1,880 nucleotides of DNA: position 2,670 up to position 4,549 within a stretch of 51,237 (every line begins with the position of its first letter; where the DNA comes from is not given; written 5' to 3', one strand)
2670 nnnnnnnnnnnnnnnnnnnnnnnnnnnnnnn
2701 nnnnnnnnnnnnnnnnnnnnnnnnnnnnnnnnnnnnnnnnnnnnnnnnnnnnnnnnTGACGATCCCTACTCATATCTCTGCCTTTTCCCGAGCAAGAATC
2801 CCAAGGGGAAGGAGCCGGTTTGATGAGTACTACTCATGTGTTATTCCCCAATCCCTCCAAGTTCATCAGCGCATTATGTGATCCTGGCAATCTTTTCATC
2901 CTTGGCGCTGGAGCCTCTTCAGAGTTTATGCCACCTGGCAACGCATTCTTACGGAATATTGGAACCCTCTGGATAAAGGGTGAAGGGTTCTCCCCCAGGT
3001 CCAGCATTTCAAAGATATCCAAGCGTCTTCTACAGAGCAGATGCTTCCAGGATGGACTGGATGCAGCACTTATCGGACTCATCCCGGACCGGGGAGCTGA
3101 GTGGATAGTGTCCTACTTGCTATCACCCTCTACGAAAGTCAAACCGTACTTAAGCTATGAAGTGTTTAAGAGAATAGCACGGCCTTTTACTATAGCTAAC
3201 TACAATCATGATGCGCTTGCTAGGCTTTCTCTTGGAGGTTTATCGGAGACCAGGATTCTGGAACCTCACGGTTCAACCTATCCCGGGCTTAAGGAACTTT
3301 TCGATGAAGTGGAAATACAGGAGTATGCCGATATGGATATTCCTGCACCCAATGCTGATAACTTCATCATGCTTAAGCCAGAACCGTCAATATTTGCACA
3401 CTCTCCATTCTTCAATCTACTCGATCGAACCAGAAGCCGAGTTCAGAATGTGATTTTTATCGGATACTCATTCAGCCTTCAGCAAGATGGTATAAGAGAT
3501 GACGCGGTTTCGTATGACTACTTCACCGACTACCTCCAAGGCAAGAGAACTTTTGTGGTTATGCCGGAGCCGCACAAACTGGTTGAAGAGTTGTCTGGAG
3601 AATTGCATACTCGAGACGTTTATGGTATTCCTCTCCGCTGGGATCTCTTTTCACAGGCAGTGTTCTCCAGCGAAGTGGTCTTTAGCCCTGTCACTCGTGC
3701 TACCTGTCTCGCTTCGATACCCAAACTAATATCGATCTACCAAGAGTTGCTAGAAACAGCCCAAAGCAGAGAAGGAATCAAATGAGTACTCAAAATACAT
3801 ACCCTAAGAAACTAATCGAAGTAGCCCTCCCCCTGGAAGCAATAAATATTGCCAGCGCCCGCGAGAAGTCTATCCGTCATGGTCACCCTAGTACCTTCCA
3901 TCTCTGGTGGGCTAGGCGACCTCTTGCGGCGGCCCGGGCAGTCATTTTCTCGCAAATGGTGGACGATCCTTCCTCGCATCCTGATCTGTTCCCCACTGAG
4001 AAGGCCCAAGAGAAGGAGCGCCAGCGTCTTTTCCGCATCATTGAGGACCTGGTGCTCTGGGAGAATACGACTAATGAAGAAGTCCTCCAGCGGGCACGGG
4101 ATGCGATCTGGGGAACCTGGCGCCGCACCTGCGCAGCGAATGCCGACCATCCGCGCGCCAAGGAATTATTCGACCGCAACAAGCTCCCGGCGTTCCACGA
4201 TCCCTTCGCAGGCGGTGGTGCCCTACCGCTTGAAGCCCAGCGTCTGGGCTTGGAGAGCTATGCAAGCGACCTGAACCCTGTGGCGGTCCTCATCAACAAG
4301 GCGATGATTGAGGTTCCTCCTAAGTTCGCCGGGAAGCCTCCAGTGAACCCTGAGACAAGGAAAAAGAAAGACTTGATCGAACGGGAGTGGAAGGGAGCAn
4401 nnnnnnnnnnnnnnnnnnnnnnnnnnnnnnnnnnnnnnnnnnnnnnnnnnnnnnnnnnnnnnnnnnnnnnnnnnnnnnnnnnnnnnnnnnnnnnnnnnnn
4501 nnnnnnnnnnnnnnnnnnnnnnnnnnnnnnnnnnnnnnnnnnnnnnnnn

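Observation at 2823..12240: Stand-alone SIR2 gene coupled to a DUF1156 methyltransferase and a HEPN-DUF499 ATPase: candidate undescribed SIR2-armed, methylation-linked defence system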

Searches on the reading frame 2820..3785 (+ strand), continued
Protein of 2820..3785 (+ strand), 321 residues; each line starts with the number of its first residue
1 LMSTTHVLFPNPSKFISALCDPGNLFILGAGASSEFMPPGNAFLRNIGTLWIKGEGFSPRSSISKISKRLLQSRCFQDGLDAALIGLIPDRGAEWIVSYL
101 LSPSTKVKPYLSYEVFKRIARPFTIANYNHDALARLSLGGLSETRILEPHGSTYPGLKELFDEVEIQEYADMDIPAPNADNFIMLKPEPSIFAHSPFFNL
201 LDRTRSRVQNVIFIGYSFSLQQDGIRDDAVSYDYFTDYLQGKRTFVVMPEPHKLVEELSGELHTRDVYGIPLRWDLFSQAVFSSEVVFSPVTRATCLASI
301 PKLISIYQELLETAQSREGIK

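Call 102: search_protein_families(library=padloc, proteins=[L009:1633-4167:+, L009:4164-4652:+, L009:4649-5521:+, L018:5104-8811:+, L018:8827-9984:+, L018:13849-15651:+, L001:4127-5116:+, L005:5530-8943:+], max_evalue=0.001)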
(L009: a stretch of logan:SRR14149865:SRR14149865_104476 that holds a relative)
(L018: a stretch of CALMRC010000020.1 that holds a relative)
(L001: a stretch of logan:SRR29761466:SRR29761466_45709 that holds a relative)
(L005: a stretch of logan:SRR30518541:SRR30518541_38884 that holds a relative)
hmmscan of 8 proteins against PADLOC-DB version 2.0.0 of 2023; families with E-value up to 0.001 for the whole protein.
L009:1633-4167:+ (844 aa): 52 families (the best 25 are shown)
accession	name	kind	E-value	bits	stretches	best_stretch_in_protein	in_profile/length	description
PDLC02503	BrxHI|BrxHII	-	4e-30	102.7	1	54-388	24-344/698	BrxHI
PDLC03960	SngC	-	1.1e-26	91.9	1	56-390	26-366/720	-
PDLC02870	DpdF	-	1e-20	71.8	1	59-410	18-345/534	DpdF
PDLC02501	BrxHI|BrxHII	-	4.2e-20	69.5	1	59-387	28-343/925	BrxHI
PDLC02896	DpdJ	-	6e-18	62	2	335-388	573-626/1487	DpdJ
PDLC03928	PsyrT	-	1.2e-17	61.5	1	321-393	270-342/689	-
PDLC00013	DruE1|DruE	-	4.1e-17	59.4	2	181-237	319-384/1776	SNF2 family N-terminal domain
PDLC01533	Cas3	-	1.1e-15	55.1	2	56-211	37-192/897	CAS-I; effector_G3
PDLC02864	DpdF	-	2.5e-15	54.3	1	57-386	25-328/610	DpdF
PDLC00036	DruE3|DruE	-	1.2e-14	50.4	2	329-392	1036-1099/2023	SNF2 family N-terminal domain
PDLC02569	DrmA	-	3.6e-14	49.5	1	179-399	656-886/1095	DrmA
PDLC00035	DruE3|DruE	-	8.8e-14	48.2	2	337-390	1054-1107/1460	SNF2 family N-terminal domain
PDLC01089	C3a193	-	3.4e-13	46.9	1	322-395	518-591/983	poss. alt. Cas3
PDLC02861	DpdF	-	3.5e-13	46.7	1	307-401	254-349/611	DpdF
PDLC00037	DruE3|DruE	-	3.7e-13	46.1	1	335-390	1049-1104/2055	SNF2 family N-terminal domain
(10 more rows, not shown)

L009:4164-4652:+ (162 aa): 0 families

L009:4649-5521:+ (290 aa): 0 families

L018:5104-8811:+ (1235 aa): 52 families (the best 25 are shown)
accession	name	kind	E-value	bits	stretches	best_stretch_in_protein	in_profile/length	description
PDLC00659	HmaA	-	0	1639.7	1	50-1234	1-1172/1176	SNF2 helicase / DEAD-box helicase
PDLC02620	DrmD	-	7.8e-121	402.9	1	146-782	92-690/1060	DrmD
PDLC02621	DrmD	-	5.9e-96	320.7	1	156-793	124-754/1040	DrmD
PDLC02500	BrxHI|BrxHII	-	2.8e-95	318.7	1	141-781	78-682/933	BrxHI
PDLC02504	BrxHI|BrxHII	-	4.3e-90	301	1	125-834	81-740/971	BrxHII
PDLC02572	DrmA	-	1.3e-66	223.3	1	173-688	137-640/1043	DrmA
PDLC02632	DrmD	-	7.7e-59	197.8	1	173-686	142-641/662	DrmD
PDLC02633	DrmD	-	9.7e-53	177.3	1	158-673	130-631/839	DrmD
PDLC02623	DrmD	-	3.4e-52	175.4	3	384-760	407-708/1040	DrmD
PDLC02619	DrmD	-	1.6e-50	170.1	1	143-698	22-562/872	DrmD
PDLC02634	DrmD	-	9.7e-45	150.7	2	152-532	90-456/900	DrmD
PDLC02624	DrmD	-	6.1e-42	142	1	193-681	3-477/652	DrmD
PDLC02840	DpdE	-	2e-38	130.3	2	146-341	152-322/1091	DpdE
PDLC02843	DpdE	-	1.4e-33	113.9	2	145-342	150-318/1091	DpdE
PDLC02853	DpdE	-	1.9e-32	110.2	2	133-509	77-463/985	DpdE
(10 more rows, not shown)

L018:8827-9984:+ (385 aa): 7 families
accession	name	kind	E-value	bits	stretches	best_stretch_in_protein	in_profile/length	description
PDLC03963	SoFic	-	1.2e-101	338.7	1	26-378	5-359/361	-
PDLC04966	PDC-S24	-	1.8e-18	64.7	1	154-266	254-370/497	-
PDLC04836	PDC-S04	-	1.1e-12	45.7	1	153-268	116-216/244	-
PDLC04840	PDC-S04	-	6.6e-12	43.6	1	144-236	87-177/227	-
PDLC04837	PDC-S04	-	7.2e-09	33.3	1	151-235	108-185/234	-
PDLC04839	PDC-S04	-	1.1e-06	26.5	1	199-241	124-167/205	-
PDLC04838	PDC-S04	-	0.00056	17.8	1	210-230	139-159/209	-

L018:13849-15651:+ (600 aa): 12 families
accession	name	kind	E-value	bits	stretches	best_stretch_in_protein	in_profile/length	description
PDLC04151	HEC-05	-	8.8e-29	98.7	3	13-62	27-76/600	-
PDLC04709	PDC-M55C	-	5.9e-17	59.5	1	14-210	17-229/554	-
PDLC04150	HEC-05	-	1e-13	49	1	21-62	17-58/583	-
PDLC04153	HEC-05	-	5.3e-13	46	1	12-63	7-58/621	-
PDLC04157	HEC-06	-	2.4e-07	27.8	1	12-90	9-85/558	-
PDLC04152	HEC-05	-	6.9e-07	26.2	0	27-73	21-71/566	-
PDLC03877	NsnA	-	5.7e-06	23.8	1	13-209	52-190/385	-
PDLC02700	Orf5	-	9e-05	19.4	0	22-90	8-76/555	Orf5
PDLC02686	Orf5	-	0.00013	18.6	0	23-111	18-110/566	Orf5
PDLC02693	Orf5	-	0.00051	17.2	0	27-214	10-206/543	Orf5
PDLC02792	SspE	-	0.00065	16.1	0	27-90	25-103/771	SspE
PDLC04155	HEC-06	-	0.00094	15.8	0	16-89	11-82/562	-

L001:4127-5116:+ (329 aa): 1 family
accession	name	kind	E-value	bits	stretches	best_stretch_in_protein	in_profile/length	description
PDLC02344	AbiD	-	4.8e-73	244.2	1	8-304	2-274/277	AbiD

L005:5530-8943:+ (1137 aa): 1 family
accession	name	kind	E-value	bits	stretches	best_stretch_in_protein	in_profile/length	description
PDLC04166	Dsr1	-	3.1e-16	56.3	1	612-915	719-1009/1227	-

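Call 105: search_solved_structures(query=L005:5530-8943:+, max_evalue=0.01)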
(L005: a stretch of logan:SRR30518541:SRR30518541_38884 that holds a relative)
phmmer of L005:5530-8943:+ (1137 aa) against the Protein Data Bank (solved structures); distinct sequences matched with E-value up to 0.01: 0.

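Call 107: search_protein_families(library=padloc, alignment_id=A2, max_evalue=0.01)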
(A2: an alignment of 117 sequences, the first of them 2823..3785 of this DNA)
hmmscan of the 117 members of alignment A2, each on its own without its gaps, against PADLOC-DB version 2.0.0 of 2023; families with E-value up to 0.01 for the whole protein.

A. member 1, window:2823-3785:+ (320 aa): 0 families

B. families by the number of members that match (of 117 scanned): 7 families
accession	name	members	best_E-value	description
PDLC04084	SIR2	3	4.1e-05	-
PDLC02414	Aga_SIR2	3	0.00013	-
PDLC02408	Aga_SIR2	2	6.9e-05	Class II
PDLC04087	SIR2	2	0.00038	-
PDLC04080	SIR2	1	0.0033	-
PDLC01000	Cas11e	1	0.0043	CRISPR type I-E/ECOLI-associated protein CasB/Cse2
PDLC04879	PDC-S05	1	0.0069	-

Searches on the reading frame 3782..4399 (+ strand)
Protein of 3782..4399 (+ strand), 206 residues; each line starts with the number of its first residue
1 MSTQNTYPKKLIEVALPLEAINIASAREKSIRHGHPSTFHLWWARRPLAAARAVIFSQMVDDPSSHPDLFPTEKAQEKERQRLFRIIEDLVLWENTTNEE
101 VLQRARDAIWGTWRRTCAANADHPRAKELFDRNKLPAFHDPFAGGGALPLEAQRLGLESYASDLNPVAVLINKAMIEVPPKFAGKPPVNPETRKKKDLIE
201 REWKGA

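Call 88: find_related_loci(query=window:3782-4399:+, collection=metagenome_contigs, flank=10000)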
Query window:3782-4399:+ (206 aa) in metagenome_contigs; peptide patterns used: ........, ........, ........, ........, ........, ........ (x = any residue, [..] = any of these).
600 stretches matched a pattern (row limit reached: there are more); 560 encode a relative of the query (tblastn E <= 1e-3); the best 80 are kept; 80 distinct loci.
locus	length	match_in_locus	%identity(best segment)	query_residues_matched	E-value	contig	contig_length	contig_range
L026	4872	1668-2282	86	1-206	9e-122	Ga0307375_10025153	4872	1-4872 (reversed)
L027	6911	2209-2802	89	9-206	1e-120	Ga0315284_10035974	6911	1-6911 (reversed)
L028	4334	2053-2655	94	6-206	4e-121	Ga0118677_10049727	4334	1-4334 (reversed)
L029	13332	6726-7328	92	6-206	2e-118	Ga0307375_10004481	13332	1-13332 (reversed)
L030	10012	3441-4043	91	6-206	7e-118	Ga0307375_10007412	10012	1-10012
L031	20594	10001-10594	86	9-206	3e-117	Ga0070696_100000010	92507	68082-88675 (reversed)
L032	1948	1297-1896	84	7-206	7e-122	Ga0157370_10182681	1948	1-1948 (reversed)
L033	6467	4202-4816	82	2-206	1e-114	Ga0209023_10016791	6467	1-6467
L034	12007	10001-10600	88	7-206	1e-112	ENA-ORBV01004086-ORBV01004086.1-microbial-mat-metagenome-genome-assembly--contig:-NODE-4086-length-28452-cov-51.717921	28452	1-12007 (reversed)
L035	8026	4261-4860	84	7-206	3e-112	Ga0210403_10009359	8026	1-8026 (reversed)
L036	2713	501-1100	84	7-206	2e-116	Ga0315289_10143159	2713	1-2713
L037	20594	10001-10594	84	9-206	2e-112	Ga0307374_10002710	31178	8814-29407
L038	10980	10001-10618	85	1-206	2e-112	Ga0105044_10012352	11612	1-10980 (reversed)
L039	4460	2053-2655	89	6-206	1e-112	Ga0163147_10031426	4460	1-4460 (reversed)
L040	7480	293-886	82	9-206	4e-112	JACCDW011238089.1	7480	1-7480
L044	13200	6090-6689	88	7-206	5e-112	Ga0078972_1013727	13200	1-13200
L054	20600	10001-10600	86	7-206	2e-110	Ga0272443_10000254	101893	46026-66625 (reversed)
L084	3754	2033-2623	88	9-206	1e-109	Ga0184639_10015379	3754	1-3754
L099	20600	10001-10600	79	7-206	2e-107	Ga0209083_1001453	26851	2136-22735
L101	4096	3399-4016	83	2-206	1e-107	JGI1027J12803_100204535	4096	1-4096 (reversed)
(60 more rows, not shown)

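Call 102: search_protein_families(library=padloc, proteins=[L044:4112-5446:+, L044:5434-6087:+], max_evalue=0.001)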
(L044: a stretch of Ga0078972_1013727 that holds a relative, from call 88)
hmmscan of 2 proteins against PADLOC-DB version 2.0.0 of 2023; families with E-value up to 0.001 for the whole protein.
L044:4112-5446:+ (444 aa): 29 families (the best 25 are shown)
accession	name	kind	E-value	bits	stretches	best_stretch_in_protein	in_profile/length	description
PDLC02335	AbiLi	-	1.1e-75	252.7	1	1-439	49-292/326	AbiLi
PDLC02980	AriA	-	2.6e-30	104.5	1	48-383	2-304/304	-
PDLC04178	HEC-01A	-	9.6e-16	55.8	1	294-402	242-351/399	-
PDLC04180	HEC-01A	-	3.4e-14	50.8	2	316-403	254-342/382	-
PDLC04426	PDC-M12A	-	2.2e-13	48.3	1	307-423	251-362/369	-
PDLC04176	HEC-01A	-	7.8e-13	46.5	2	297-402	239-339/371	-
PDLC04391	PDC-M07A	-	1.8e-12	45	1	301-412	268-381/412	-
PDLC04182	HEC-01A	-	4.1e-12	43.8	1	305-399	274-366/406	-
PDLC04175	HEC-01A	-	4.6e-10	37.1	1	305-401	237-329/363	-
PDLC04392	PDC-M07A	-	2.5e-09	34.7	1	312-383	281-352/432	-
PDLC04179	HEC-01A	-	3.7e-09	34.2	1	48-77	24-53/459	-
PDLC04183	HEC-01A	-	4.8e-09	33.8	1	312-405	280-369/402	-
PDLC04144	HEC-01B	-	1.8e-08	31.9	1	305-403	265-360/395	-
PDLC04393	PDC-M07A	-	2.1e-08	31.6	1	312-422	283-394/435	-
PDLC04177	HEC-01A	-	3.1e-08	31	1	315-409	275-366/393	-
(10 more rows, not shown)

L044:5434-6087:+ (217 aa): 1 family
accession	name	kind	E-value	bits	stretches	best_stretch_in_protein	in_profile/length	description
PDLC02337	AbiLii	-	1.3e-22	79.2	1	10-215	22-90/170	AbiLii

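Call 110: search_protein_families(library=pfam, proteins=[L054:5284-9459:+, L099:5802-9959:+, L101:320-2626:+, L101:2623-3420:+, L084:1254-2027:+, L084:40-912:+, L054:9452-9994:+], max_evalue=0.001)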
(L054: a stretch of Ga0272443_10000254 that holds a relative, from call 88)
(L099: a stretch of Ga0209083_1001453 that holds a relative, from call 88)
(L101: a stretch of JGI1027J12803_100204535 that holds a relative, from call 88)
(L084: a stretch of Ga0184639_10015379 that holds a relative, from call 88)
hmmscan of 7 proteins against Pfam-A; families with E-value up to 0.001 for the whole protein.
L054:5284-9459:+ (1391 aa): 2 families
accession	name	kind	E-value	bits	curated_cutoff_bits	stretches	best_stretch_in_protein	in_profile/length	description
PF25794.1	SACS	-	3.5e-05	24.2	32.8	1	43-130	18-128/247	Sacsin domain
PF13589.12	HATPase_c_3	-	0.00041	20.8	25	1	43-123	4-93/137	Histidine kinase-, DNA gyrase B-, and HSP90-like ATPase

L099:5802-9959:+ (1385 aa): 2 families
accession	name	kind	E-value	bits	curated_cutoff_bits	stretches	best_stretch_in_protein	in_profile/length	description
PF13589.12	HATPase_c_3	-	6.1e-05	23.5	25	1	49-128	4-92/137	Histidine kinase-, DNA gyrase B-, and HSP90-like ATPase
PF25794.1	SACS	-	7.4e-05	23.1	32.8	0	49-66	18-35/247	Sacsin domain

L101:320-2626:+ (768 aa): 6 families
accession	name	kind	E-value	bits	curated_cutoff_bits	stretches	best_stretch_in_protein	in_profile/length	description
PF00350.29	Dynamin_N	-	1.4e-16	61.4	27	1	61-280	2-144/168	Dynamin family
PF24564.1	DUF7605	-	2.6e-09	37.7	27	1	520-687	13-178/183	Domain of unknown function (DUF7605)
PF01926.29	MMR_HSR1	-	6.5e-07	29.9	21.9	1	61-100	3-41/113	50S ribosome-binding GTPase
PF00005.33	ABC_tran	-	1.6e-05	26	25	1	53-81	7-35/137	ABC transporter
PF03193.22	RsgA_GTPase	-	0.0002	21.7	30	0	54-86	104-135/174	RsgA GTPase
PF13555.12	AAA_29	-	0.00045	20.3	27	0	52-80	17-45/61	P-loop containing region of AAA domain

L101:2623-3420:+ (265 aa): 1 family
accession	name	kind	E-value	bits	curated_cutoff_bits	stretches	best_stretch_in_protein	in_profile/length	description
PF00571.33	CBS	-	1.2e-05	25.9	24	0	88-127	12-54/57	CBS domain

L084:1254-2027:+ (257 aa): 1 family
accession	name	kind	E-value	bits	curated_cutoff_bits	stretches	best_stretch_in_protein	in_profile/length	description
PF00571.33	CBS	-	3.5e-07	30.9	24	0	108-129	30-54/57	CBS domain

L084:40-912:+ (290 aa): 2 families
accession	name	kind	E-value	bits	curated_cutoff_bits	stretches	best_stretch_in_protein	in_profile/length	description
PF13749.12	HATPase_c_4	-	1.7e-25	89.2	26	1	112-200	1-89/89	Putative ATP-dependent DNA helicase recG C-terminal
PF08220.18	HTH_DeoR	-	0.00051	20.2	21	1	230-273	1-44/57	DeoR-like helix-turn-helix domain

L054:9452-9994:+ (180 aa): 0 families
